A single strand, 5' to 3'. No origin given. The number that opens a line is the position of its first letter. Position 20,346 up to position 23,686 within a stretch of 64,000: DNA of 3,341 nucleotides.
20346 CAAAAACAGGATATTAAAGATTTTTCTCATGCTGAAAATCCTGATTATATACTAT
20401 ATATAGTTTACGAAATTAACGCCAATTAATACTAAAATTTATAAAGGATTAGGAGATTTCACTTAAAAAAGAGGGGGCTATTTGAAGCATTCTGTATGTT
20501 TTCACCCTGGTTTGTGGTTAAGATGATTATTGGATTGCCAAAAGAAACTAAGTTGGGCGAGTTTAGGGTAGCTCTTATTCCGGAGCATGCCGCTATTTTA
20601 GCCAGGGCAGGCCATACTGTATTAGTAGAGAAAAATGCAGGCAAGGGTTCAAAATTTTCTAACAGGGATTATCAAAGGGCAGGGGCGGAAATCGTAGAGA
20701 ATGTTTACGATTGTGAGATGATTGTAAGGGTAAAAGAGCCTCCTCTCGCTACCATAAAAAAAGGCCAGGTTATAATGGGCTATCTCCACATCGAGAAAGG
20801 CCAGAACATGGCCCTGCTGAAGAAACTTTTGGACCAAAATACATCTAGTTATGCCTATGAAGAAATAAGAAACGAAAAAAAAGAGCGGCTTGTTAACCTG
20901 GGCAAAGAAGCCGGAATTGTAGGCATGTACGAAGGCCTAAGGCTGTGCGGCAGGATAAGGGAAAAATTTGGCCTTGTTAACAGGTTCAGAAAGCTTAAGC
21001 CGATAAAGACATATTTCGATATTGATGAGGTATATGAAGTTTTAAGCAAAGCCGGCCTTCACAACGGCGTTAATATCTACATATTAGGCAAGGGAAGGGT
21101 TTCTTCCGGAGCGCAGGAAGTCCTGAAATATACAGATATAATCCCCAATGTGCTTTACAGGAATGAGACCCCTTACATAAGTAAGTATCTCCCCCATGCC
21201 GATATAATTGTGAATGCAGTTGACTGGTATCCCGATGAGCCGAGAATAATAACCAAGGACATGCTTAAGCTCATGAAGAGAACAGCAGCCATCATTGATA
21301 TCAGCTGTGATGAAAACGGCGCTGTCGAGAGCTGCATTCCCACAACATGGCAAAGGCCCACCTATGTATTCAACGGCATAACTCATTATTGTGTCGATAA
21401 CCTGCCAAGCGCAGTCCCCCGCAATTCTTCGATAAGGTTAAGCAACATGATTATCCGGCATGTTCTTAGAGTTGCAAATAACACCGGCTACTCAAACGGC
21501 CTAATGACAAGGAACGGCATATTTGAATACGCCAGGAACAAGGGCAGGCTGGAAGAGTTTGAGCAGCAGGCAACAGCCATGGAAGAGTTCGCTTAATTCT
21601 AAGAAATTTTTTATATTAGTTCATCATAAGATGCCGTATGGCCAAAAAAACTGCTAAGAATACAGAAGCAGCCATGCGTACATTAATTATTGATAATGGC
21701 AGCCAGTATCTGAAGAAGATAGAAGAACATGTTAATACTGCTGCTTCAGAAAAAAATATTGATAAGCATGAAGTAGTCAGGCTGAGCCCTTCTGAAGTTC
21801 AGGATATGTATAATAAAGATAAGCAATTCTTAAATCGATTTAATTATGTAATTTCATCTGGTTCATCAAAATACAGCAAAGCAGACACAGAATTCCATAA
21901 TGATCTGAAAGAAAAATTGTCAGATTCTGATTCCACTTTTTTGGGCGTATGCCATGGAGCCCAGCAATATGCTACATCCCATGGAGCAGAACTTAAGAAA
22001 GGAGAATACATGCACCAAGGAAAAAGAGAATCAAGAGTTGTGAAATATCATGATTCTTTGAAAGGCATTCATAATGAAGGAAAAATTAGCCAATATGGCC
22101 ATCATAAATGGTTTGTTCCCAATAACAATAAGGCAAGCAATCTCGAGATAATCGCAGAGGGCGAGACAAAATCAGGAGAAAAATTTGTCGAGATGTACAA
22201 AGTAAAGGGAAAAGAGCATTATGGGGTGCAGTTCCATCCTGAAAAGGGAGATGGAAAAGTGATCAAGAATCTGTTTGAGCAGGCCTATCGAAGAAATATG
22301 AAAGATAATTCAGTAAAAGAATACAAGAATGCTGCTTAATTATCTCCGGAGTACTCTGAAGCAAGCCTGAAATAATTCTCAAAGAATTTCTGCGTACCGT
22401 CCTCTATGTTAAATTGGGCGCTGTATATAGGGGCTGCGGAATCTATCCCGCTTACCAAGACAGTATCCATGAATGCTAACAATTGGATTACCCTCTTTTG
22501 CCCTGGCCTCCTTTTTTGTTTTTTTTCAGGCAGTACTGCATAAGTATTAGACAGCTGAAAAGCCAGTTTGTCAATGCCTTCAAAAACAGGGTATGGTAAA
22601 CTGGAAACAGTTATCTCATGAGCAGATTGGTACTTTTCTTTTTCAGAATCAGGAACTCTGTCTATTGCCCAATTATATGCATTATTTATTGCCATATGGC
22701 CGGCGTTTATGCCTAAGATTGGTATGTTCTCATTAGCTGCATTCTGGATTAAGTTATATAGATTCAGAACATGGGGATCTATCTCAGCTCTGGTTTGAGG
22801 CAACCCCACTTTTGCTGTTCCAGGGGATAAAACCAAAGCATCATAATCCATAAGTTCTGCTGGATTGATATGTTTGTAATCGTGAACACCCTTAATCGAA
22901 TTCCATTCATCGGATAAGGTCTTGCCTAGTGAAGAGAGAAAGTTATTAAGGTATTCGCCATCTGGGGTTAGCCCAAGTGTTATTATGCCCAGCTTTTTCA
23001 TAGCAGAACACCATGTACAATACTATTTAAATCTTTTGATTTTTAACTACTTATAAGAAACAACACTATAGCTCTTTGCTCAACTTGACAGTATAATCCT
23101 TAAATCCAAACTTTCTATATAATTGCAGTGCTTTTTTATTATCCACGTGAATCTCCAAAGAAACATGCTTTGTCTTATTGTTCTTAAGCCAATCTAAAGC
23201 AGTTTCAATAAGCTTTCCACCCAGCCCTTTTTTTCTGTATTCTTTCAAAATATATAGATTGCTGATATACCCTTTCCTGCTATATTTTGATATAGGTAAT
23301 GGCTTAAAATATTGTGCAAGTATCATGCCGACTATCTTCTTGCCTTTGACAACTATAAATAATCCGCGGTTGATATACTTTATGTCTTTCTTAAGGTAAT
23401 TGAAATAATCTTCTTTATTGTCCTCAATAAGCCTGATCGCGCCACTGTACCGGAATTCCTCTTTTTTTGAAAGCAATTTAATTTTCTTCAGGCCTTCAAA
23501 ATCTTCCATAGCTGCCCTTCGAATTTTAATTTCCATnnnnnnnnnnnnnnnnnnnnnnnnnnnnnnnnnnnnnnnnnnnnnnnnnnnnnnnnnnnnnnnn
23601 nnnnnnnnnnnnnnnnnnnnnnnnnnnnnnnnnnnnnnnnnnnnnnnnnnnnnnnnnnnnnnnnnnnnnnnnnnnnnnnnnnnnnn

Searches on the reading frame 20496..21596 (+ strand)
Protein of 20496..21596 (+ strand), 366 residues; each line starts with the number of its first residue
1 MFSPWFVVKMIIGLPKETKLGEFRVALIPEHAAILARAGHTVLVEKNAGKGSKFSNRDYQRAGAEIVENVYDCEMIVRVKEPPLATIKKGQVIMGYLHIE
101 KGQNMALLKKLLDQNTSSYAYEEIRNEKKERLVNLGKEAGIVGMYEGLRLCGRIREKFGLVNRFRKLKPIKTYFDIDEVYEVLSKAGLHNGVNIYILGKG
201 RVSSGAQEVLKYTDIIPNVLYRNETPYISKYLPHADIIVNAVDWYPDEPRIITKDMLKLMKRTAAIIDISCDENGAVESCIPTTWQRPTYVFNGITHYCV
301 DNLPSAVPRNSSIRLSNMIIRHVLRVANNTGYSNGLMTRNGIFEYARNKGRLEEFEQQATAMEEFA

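Call 22: search_protein_families(library=pfam, proteins=[window:20496-21596:+], max_evalue=0.00001)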
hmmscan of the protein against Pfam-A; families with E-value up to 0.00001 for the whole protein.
window:20496-21596:+ (366 aa): 2 families
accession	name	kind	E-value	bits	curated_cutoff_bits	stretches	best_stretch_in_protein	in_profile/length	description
PF05222.21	AlaDh_PNT_N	-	1.6e-33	116.3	30.4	1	13-141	1-135/136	Alanine dehydrogenase/PNT, N-terminal domain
PF01262.27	AlaDh_PNT_C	-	2.8e-24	86.2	23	1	222-336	80-194/214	Alanine dehydrogenase/PNT, C-terminal domain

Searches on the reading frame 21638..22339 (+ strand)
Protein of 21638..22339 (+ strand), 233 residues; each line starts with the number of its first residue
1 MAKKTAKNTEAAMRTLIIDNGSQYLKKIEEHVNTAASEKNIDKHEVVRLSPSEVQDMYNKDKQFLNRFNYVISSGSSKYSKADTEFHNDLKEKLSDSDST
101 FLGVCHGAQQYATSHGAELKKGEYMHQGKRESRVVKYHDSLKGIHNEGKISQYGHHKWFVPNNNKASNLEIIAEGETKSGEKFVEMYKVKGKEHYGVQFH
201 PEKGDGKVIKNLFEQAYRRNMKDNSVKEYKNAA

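Call 22: search_protein_families(library=pfam, proteins=[window:21638-22339:+], max_evalue=0.00001)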
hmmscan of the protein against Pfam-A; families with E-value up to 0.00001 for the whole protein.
window:21638-22339:+ (233 aa): 1 family
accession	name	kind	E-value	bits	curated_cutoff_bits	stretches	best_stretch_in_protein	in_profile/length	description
PF00117.34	GATase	-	1.3e-15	58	22.8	1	16-208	1-178/190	Glutamine amidotransferase class-I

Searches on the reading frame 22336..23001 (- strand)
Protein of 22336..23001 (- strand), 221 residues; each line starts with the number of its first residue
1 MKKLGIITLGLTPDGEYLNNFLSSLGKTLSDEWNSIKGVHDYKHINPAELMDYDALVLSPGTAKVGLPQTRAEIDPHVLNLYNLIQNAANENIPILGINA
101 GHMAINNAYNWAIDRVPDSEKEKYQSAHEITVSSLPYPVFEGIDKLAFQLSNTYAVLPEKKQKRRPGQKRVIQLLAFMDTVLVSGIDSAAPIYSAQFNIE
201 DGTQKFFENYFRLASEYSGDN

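Call 22: search_protein_families(library=pfam, proteins=[window:22336-23001:-], max_evalue=0.00001)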
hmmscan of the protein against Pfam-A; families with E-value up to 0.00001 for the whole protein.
window:22336-23001:- (221 aa): 1 family
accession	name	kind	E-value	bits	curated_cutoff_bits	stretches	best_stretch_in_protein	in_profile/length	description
PF00117.34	GATase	-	4.5e-06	26.9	22.8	1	46-158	38-135/190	Glutamine amidotransferase class-I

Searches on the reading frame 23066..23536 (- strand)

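Call 22: search_protein_families(library=pfam, proteins=[window:23066-23536:-], max_evalue=0.00001)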
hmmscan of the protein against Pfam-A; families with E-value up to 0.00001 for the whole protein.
window:23066-23536:- (156 aa): 6 families
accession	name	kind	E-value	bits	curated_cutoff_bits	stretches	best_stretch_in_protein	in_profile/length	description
PF00583.31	Acetyltransf_1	-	2.8e-19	69.9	20.7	1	47-145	23-116/116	Acetyltransferase (GNAT) family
PF13508.13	Acetyltransf_7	-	1.4e-13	51.4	27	1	59-146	5-83/84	Acetyltransferase (GNAT) domain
PF13673.13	Acetyltransf_10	-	3.5e-12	46.8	23.6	1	59-149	33-111/128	Acetyltransferase (GNAT) domain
PF08445.16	FR47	-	1.3e-08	35.2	22.1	1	88-149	21-81/86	FR47-like protein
PF13302.13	Acetyltransf_3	-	2e-06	29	25.4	1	4-146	3-138/138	Acetyltransferase (GNAT) domain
PF13420.13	Acetyltransf_4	-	4.4e-06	27.2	24.3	1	5-146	1-135/155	Acetyltransferase (GNAT) domain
